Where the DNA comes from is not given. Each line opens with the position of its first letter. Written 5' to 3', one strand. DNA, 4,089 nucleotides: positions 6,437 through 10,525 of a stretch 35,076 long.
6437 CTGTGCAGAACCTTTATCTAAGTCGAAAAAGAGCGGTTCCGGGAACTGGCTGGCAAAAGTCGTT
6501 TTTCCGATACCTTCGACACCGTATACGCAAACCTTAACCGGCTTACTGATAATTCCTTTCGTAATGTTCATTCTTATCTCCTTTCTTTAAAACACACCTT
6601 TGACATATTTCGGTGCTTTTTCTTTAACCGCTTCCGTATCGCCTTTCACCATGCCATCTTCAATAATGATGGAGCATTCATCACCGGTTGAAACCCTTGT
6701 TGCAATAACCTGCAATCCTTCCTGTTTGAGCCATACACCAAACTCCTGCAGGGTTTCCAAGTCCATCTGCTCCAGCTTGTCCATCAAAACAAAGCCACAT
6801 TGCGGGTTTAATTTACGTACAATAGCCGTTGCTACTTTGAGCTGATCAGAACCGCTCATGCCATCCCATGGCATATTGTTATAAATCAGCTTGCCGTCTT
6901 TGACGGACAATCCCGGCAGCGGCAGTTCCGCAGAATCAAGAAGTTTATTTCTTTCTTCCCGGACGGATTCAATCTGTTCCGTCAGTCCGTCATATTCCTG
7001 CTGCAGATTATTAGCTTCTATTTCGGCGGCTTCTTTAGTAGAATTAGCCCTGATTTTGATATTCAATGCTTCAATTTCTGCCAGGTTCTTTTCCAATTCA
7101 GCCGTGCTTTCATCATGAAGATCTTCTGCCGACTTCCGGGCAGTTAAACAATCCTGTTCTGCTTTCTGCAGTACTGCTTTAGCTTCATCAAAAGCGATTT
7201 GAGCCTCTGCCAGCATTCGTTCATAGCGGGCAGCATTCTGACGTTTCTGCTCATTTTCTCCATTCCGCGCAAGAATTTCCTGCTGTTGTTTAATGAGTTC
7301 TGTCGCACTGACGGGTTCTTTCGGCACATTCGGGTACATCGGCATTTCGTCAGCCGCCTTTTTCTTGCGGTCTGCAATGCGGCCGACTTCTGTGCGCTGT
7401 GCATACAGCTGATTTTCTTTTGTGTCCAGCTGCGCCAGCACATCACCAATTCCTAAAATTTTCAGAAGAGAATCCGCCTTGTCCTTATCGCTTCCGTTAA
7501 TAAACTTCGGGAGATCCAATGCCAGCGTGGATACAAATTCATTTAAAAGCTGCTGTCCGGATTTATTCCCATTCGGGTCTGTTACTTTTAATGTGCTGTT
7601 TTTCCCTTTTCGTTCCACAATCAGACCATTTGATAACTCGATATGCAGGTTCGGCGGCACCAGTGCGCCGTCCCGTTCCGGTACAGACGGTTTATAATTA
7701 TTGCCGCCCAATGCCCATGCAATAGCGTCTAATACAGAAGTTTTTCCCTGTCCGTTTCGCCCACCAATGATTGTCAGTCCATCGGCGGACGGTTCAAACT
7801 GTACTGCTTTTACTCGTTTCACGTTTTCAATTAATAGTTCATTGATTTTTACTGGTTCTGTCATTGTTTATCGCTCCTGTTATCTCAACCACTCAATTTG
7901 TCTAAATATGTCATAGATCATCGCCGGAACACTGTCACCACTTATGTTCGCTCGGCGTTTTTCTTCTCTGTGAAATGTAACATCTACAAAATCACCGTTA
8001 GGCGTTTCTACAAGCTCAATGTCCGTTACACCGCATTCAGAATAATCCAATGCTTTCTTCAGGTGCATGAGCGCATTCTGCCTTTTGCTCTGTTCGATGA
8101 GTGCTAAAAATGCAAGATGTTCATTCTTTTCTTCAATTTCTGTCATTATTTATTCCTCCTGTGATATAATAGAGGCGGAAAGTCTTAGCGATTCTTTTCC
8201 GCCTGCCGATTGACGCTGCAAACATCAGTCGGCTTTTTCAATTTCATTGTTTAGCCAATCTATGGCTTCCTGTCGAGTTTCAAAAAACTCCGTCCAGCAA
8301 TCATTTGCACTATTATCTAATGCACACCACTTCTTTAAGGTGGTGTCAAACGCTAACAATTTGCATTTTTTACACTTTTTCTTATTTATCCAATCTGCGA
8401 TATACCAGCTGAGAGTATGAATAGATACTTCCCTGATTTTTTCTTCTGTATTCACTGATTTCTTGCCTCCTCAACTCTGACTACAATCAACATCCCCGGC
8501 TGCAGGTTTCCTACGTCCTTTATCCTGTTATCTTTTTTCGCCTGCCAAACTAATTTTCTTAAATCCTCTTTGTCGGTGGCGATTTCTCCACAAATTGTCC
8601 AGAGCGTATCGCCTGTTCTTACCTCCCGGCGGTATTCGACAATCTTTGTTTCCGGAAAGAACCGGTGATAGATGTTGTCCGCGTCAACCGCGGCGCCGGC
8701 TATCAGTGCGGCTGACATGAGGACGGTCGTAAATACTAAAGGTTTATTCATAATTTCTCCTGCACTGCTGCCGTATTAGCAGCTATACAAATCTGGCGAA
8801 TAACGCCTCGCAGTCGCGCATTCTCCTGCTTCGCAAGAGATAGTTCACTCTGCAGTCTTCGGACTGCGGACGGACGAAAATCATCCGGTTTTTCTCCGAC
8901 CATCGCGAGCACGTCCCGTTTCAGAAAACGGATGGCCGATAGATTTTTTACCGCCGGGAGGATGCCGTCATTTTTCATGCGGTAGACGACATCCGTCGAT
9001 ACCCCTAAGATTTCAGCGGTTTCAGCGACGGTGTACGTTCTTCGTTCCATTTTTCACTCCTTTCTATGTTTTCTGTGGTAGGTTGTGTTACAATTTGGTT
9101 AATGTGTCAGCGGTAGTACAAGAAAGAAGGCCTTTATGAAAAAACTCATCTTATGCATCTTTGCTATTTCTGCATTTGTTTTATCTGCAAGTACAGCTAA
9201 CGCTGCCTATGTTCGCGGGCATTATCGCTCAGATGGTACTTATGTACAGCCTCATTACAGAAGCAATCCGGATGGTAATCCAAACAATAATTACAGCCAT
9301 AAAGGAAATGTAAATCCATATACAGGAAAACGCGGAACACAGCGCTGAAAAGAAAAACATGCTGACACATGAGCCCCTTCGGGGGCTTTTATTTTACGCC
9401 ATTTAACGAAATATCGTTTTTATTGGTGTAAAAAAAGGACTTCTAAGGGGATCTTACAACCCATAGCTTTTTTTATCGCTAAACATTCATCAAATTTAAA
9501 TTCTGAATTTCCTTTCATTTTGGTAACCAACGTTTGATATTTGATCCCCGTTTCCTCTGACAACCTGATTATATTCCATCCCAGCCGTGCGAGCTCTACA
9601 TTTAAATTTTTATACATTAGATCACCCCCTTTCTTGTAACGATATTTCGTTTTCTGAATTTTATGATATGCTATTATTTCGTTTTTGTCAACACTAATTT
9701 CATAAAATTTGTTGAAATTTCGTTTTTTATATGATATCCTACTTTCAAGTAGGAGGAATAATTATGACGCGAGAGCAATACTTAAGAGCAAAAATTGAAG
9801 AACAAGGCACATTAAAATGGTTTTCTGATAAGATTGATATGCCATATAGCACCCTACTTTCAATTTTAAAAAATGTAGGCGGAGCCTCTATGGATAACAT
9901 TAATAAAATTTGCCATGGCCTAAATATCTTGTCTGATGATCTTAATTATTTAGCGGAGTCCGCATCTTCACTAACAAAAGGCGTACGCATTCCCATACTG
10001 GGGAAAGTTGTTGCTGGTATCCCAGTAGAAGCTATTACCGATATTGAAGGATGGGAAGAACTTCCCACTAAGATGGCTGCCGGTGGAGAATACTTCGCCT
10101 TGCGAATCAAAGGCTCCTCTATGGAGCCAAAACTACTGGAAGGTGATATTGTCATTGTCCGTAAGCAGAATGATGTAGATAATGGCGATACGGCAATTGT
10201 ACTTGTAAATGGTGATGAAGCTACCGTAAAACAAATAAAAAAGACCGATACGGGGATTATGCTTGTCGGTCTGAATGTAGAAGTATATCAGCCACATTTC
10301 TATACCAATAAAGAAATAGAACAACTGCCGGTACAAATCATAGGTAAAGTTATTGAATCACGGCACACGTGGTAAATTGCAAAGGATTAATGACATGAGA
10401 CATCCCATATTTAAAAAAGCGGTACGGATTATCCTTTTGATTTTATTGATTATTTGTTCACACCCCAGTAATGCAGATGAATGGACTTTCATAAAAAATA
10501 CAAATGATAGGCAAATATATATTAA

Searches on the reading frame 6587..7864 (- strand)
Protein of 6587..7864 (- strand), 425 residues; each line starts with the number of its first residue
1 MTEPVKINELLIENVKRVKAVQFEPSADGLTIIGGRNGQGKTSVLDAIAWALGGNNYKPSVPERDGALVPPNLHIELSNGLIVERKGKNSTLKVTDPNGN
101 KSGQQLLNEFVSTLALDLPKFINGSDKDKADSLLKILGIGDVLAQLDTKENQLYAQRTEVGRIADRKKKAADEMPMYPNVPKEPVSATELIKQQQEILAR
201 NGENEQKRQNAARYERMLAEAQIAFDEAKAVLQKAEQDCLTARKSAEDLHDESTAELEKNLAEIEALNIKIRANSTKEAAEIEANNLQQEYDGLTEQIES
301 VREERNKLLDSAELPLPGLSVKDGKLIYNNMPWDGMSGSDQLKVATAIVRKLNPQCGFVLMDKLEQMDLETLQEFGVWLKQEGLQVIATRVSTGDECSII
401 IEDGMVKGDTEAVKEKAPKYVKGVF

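Call 10: search_protein_families(library=phrogs, proteins=[window:6587-7864:-], max_evalue=0.001)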
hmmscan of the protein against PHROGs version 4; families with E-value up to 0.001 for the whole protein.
window:6587-7864:- (425 aa): 10 families
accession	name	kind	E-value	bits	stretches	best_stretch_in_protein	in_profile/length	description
phrog_1499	-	unknown function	1.6e-155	519.6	1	5-408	3-425/427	-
phrog_77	-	DNA, RNA and nucleotide metabolism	8.1e-13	48.8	1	4-58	295-350/967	SbcC-like subunit of palindrome specific endonuclease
phrog_4747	-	unknown function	1.7e-07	31.7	1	5-267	1-235/610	-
phrog_8323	-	unknown function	4.3e-06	26.5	1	5-62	49-107/623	-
phrog_10445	-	unknown function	5e-06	26.9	1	5-53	3-49/296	-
phrog_7507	-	unknown function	2.5e-05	24.8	1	6-52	3-48/483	-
phrog_1637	-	unknown function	5.2e-05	22.8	1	6-56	7-55/661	-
phrog_3940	-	unknown function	9e-05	22.4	1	6-56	4-53/537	-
phrog_25363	-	unknown function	0.0001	23.4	1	1-52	1-51/77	-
phrog_293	-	moron, auxiliary metabolic gene and host takeover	0.00034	19.7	1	15-152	150-268/1058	ABC transporter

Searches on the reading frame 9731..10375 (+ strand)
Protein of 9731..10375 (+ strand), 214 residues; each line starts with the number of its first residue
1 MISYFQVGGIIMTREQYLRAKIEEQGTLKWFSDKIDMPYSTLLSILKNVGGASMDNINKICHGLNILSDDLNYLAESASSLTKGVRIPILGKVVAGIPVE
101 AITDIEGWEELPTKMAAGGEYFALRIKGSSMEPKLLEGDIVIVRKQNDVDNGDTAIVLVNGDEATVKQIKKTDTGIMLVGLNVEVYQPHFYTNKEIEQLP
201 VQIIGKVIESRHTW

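Call 10: search_protein_families(library=phrogs, proteins=[window:9731-10375:+], max_evalue=0.001)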
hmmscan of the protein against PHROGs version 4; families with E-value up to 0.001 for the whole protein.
window:9731-10375:+ (214 aa): 4 families
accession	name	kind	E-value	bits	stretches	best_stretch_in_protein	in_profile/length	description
phrog_4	-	transcription regulation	3.4e-28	99.7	1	14-211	137-336/400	transcriptional repressor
phrog_6201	-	transcription regulation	3.1e-17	63.6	1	119-211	26-115/121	CI-like repressor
phrog_8558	-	unknown function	4.3e-10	40.8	1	120-212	19-109/114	-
phrog_811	-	DNA, RNA and nucleotide metabolism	4.4e-09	37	1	119-185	46-111/140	UmuD-like protein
